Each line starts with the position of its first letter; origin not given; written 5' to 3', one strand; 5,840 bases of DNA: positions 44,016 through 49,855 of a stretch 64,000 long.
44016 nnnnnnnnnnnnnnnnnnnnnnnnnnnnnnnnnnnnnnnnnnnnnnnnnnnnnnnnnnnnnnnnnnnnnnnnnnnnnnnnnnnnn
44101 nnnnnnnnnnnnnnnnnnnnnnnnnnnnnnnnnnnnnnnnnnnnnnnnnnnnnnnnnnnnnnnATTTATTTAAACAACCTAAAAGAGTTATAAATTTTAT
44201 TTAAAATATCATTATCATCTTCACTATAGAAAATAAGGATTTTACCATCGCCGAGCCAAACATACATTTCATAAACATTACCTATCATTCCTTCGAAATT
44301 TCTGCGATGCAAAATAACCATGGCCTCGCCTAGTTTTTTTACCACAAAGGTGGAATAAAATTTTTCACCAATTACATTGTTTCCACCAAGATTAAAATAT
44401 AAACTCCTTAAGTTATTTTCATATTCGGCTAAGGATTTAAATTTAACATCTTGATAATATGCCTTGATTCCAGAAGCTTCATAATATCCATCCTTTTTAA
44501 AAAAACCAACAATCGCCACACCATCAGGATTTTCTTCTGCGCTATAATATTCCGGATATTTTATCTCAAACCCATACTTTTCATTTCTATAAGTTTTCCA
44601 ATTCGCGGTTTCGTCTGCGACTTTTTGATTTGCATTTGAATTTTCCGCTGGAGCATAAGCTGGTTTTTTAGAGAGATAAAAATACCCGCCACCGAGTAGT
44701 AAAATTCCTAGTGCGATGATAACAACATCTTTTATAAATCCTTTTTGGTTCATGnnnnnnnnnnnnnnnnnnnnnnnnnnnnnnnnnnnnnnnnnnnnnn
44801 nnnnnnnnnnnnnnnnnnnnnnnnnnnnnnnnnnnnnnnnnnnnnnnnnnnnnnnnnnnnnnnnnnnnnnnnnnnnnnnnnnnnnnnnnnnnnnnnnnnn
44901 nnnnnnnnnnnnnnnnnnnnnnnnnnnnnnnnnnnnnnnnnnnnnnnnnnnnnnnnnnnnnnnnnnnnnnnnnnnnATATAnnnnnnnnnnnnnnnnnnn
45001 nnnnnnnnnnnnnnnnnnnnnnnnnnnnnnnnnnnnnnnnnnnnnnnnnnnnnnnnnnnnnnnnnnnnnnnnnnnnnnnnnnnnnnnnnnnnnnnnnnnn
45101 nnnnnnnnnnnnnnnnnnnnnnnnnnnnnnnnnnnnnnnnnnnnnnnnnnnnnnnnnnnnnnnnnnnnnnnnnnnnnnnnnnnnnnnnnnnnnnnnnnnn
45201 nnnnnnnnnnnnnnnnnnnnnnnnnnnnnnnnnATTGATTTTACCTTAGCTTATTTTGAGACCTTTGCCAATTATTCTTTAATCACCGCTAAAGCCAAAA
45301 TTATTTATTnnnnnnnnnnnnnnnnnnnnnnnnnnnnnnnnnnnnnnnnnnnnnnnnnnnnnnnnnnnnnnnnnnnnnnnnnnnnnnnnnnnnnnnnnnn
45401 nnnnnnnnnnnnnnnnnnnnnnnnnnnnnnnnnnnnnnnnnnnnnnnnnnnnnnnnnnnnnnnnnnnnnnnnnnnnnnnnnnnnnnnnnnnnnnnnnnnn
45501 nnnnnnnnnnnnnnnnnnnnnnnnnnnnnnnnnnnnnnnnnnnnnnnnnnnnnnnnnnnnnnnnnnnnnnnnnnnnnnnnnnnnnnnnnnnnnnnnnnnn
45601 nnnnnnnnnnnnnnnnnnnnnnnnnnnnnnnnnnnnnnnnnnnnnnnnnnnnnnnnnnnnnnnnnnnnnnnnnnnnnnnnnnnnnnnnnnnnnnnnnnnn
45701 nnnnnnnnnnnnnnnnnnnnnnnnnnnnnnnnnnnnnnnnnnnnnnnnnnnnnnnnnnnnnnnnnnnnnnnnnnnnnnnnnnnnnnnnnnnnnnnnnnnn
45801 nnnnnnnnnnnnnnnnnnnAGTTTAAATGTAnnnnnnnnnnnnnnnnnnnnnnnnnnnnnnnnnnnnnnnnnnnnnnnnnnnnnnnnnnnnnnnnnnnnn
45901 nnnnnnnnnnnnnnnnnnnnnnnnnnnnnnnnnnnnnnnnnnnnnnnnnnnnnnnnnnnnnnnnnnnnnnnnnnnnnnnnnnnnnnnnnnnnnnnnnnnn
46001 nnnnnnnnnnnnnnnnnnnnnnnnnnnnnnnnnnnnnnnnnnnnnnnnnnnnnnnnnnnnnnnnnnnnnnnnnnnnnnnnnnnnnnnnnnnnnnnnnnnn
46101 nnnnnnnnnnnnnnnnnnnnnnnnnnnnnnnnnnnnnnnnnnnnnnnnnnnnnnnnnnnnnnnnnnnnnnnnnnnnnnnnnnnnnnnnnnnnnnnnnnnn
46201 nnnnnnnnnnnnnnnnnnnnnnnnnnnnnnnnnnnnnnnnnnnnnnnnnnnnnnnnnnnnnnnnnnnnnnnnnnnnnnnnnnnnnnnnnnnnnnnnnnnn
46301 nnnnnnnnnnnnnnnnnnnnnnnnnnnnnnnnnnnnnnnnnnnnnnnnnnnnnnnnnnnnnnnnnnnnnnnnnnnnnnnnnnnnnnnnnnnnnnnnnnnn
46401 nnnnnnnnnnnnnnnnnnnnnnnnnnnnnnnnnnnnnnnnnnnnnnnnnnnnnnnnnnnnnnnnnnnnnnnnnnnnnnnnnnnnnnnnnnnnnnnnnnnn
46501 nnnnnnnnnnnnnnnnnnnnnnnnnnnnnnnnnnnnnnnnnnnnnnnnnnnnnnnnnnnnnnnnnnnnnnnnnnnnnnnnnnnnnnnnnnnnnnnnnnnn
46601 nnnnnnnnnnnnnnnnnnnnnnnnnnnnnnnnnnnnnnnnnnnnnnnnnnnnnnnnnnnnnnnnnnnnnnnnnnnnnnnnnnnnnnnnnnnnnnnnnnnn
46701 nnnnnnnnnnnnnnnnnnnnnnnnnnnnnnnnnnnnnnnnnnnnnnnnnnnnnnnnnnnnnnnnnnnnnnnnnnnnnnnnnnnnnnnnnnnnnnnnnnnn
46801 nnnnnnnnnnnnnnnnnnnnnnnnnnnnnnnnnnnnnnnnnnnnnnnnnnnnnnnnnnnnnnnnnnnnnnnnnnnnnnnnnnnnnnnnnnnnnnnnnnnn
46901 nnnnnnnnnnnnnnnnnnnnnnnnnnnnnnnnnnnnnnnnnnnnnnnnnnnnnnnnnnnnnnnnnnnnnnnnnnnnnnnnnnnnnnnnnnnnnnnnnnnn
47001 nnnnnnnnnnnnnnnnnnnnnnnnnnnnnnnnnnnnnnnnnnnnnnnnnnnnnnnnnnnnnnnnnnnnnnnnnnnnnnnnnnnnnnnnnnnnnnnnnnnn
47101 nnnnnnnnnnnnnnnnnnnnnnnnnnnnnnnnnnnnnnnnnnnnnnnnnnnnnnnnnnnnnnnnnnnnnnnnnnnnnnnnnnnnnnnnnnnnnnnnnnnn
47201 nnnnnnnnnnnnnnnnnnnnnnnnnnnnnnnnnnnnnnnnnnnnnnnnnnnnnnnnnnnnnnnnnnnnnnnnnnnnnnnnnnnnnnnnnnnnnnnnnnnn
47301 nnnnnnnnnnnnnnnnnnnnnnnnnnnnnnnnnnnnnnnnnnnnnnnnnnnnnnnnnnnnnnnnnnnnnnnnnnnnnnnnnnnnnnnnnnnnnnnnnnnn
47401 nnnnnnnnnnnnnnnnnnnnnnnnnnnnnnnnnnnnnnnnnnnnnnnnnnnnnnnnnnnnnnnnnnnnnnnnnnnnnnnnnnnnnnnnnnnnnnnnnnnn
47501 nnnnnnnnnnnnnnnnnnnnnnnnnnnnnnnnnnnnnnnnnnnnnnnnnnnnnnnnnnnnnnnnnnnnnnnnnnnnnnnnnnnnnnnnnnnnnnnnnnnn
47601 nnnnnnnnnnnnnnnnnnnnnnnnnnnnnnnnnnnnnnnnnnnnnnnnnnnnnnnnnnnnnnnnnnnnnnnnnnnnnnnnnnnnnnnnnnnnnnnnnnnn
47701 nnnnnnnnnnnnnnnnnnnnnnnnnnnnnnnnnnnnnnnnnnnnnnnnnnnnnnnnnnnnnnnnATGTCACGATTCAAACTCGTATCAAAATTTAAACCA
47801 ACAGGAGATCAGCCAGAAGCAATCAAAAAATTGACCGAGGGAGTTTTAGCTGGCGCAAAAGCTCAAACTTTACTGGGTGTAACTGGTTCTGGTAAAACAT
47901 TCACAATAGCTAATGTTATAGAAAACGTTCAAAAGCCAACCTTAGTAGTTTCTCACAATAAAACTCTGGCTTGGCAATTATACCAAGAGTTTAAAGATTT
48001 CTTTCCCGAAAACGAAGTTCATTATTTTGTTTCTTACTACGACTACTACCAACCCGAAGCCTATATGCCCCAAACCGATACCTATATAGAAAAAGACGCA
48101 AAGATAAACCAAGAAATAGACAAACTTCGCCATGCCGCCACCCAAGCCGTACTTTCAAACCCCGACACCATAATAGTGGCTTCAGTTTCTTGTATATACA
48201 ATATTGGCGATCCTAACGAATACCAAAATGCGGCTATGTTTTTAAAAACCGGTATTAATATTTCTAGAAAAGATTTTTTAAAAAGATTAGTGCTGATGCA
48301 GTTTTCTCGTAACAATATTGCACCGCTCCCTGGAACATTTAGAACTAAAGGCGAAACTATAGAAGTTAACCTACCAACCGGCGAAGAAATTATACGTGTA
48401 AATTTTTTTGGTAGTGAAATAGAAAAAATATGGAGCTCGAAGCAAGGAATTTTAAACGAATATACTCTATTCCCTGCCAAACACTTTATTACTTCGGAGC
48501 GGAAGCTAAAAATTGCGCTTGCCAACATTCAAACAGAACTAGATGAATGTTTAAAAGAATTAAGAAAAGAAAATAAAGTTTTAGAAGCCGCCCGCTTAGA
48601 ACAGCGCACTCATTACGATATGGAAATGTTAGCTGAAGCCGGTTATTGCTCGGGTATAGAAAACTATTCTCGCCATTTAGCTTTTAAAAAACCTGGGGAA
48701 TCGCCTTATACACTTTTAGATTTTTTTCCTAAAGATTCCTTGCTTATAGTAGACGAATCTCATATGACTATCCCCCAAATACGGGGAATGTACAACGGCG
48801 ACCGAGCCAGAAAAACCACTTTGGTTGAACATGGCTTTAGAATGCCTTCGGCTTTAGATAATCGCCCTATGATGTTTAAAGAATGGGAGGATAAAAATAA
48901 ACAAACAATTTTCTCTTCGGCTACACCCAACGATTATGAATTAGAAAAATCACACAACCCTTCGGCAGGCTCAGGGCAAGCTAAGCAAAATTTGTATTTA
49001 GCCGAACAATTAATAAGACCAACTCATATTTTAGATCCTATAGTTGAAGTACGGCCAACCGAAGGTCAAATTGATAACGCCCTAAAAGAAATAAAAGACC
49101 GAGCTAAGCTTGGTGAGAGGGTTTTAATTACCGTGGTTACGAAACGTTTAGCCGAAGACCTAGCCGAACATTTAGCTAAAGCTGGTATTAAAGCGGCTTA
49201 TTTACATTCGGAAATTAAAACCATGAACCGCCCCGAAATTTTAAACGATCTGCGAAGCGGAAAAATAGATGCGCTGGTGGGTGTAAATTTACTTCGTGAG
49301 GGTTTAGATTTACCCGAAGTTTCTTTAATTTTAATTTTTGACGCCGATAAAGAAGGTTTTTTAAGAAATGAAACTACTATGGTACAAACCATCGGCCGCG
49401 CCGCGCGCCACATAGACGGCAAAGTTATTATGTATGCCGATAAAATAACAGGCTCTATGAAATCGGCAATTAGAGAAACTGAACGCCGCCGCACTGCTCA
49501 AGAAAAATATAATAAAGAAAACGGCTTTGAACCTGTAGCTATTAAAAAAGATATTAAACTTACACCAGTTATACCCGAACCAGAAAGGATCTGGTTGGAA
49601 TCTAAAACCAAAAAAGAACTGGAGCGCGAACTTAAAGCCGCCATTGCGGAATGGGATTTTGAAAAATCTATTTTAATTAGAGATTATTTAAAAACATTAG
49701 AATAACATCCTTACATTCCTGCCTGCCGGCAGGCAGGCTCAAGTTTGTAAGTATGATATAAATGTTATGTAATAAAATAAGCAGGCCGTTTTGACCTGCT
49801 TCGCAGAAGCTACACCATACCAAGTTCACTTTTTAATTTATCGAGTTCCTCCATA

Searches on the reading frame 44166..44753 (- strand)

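Call 74: search_protein_families(library=pfam, proteins=[window:44166-44753:-], max_evalue=1)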
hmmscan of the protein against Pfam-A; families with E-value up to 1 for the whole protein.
window:44166-44753:- (195 aa): 1 family
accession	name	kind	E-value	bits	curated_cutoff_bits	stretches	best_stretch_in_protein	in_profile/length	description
PF18933.6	PsbP_2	-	3.5e-06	27.6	27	1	11-70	2-62/184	PsbP-like protein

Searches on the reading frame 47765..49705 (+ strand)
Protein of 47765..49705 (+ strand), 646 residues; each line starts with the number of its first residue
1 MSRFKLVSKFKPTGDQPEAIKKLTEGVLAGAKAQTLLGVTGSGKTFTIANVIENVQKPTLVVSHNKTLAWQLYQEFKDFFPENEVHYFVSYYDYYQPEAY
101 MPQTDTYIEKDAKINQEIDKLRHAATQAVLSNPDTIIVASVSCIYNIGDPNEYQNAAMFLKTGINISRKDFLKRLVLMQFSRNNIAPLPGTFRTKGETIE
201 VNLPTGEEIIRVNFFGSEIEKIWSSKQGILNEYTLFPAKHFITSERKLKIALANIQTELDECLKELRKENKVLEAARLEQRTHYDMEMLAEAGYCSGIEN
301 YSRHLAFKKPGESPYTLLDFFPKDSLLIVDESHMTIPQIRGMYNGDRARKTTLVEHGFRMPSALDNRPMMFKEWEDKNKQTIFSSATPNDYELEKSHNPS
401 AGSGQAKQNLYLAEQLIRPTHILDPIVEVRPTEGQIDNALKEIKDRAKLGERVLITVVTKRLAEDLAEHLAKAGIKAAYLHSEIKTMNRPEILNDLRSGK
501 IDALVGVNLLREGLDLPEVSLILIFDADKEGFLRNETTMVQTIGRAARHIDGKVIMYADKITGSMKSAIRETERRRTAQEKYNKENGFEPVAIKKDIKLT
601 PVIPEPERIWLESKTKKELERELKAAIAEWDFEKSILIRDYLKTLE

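Call 31: find_encoding_contigs(protein=window:47765-49705:+, flank=10000, max_places=1)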
Protein window:47765-49705:+ (646 aa): 5 contigs read that carry it; 1 place shown.
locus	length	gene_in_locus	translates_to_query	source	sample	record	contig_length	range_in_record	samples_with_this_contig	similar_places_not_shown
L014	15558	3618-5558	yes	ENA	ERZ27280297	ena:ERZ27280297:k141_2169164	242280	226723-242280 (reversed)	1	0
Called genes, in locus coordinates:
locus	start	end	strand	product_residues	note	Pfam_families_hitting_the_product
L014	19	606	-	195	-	-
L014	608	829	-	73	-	PF07927:HicA_toxin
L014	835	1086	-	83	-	PF15919:HicB_lk_antitox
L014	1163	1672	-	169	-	-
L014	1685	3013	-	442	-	PF08245:Mur_ligase_M, PF02875:Mur_ligase_C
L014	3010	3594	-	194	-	PF01330:RuvA_N, PF14520:HHH_5, PF07499:RuvA_C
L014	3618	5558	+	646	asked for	PF00270:DEAD (faint), PF04851:ResIII, PF17757:UvrB_inter, PF27431:UvrB_3rd, PF00271:Helicase_C, PF12344:UvrB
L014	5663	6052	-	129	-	-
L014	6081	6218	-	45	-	-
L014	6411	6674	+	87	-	PF01649:Ribosomal_S20p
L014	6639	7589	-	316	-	PF06144:DNA_pol3_delta, PF21694:DNA_pol3_delta_C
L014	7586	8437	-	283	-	PF01149:Fapy_DNA_glyco, PF06831:H2TH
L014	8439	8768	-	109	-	PF03819:MazG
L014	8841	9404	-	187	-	PF04307:YdjM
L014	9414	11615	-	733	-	PF02739:5_3_exonuc_N, PF01367:5_3_exonuc, PF00476:DNA_pol_A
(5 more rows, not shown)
